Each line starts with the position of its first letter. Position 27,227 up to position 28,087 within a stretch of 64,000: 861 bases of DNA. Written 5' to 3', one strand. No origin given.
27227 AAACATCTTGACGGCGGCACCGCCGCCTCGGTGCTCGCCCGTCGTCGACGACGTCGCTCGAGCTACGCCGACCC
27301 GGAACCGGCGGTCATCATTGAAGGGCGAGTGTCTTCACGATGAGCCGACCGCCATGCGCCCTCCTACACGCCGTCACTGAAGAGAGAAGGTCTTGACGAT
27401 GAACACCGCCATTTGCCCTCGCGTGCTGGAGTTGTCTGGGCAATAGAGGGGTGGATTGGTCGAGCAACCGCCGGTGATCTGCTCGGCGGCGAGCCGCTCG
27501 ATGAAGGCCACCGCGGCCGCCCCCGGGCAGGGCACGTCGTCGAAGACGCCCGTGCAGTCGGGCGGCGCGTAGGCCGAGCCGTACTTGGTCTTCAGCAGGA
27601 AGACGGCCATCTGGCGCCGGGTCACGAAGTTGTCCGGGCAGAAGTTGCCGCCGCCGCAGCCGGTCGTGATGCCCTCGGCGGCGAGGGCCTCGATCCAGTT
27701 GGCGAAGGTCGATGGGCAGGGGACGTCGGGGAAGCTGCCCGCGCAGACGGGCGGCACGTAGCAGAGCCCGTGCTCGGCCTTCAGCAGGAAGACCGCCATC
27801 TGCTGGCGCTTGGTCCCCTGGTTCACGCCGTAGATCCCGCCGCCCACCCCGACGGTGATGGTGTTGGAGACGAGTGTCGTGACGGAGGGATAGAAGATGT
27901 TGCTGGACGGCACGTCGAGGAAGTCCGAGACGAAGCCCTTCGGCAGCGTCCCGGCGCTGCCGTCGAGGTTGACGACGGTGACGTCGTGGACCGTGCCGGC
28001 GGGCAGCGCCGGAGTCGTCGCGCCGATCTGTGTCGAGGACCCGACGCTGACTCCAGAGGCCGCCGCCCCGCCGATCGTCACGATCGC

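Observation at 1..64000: A 23-member, co-directional array of modular SLH-tailed beta-helix surface-protein paralogs fills the window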

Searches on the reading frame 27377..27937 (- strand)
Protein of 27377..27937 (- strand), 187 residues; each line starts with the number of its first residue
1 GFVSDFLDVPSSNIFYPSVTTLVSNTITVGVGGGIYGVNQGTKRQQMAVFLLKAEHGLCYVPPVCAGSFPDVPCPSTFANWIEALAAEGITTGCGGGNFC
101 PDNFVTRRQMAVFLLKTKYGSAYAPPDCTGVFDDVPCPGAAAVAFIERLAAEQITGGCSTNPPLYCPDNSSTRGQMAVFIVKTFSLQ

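Call 69: search_solved_structures(query=window:27377-27937:-, max_evalue=1, show_alignments=3)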
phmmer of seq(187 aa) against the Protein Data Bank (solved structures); distinct sequences matched with E-value up to 1: 5.
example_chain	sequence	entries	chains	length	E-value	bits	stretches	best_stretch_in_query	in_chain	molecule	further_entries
3pyw_A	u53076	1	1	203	0.0042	20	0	17-123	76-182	S-layer protein sap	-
6bt4_A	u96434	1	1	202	0.0077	19.1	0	67-114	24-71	S-layer protein sap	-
9g93_A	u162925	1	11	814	0.033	17.1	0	61-114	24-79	S-layer protein sap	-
8bz2_A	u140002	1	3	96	0.23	14.4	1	65-118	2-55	S-layer homology domain-containing protein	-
8bys_A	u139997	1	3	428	0.62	12.9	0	54-117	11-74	S-layer homology domain-containing protein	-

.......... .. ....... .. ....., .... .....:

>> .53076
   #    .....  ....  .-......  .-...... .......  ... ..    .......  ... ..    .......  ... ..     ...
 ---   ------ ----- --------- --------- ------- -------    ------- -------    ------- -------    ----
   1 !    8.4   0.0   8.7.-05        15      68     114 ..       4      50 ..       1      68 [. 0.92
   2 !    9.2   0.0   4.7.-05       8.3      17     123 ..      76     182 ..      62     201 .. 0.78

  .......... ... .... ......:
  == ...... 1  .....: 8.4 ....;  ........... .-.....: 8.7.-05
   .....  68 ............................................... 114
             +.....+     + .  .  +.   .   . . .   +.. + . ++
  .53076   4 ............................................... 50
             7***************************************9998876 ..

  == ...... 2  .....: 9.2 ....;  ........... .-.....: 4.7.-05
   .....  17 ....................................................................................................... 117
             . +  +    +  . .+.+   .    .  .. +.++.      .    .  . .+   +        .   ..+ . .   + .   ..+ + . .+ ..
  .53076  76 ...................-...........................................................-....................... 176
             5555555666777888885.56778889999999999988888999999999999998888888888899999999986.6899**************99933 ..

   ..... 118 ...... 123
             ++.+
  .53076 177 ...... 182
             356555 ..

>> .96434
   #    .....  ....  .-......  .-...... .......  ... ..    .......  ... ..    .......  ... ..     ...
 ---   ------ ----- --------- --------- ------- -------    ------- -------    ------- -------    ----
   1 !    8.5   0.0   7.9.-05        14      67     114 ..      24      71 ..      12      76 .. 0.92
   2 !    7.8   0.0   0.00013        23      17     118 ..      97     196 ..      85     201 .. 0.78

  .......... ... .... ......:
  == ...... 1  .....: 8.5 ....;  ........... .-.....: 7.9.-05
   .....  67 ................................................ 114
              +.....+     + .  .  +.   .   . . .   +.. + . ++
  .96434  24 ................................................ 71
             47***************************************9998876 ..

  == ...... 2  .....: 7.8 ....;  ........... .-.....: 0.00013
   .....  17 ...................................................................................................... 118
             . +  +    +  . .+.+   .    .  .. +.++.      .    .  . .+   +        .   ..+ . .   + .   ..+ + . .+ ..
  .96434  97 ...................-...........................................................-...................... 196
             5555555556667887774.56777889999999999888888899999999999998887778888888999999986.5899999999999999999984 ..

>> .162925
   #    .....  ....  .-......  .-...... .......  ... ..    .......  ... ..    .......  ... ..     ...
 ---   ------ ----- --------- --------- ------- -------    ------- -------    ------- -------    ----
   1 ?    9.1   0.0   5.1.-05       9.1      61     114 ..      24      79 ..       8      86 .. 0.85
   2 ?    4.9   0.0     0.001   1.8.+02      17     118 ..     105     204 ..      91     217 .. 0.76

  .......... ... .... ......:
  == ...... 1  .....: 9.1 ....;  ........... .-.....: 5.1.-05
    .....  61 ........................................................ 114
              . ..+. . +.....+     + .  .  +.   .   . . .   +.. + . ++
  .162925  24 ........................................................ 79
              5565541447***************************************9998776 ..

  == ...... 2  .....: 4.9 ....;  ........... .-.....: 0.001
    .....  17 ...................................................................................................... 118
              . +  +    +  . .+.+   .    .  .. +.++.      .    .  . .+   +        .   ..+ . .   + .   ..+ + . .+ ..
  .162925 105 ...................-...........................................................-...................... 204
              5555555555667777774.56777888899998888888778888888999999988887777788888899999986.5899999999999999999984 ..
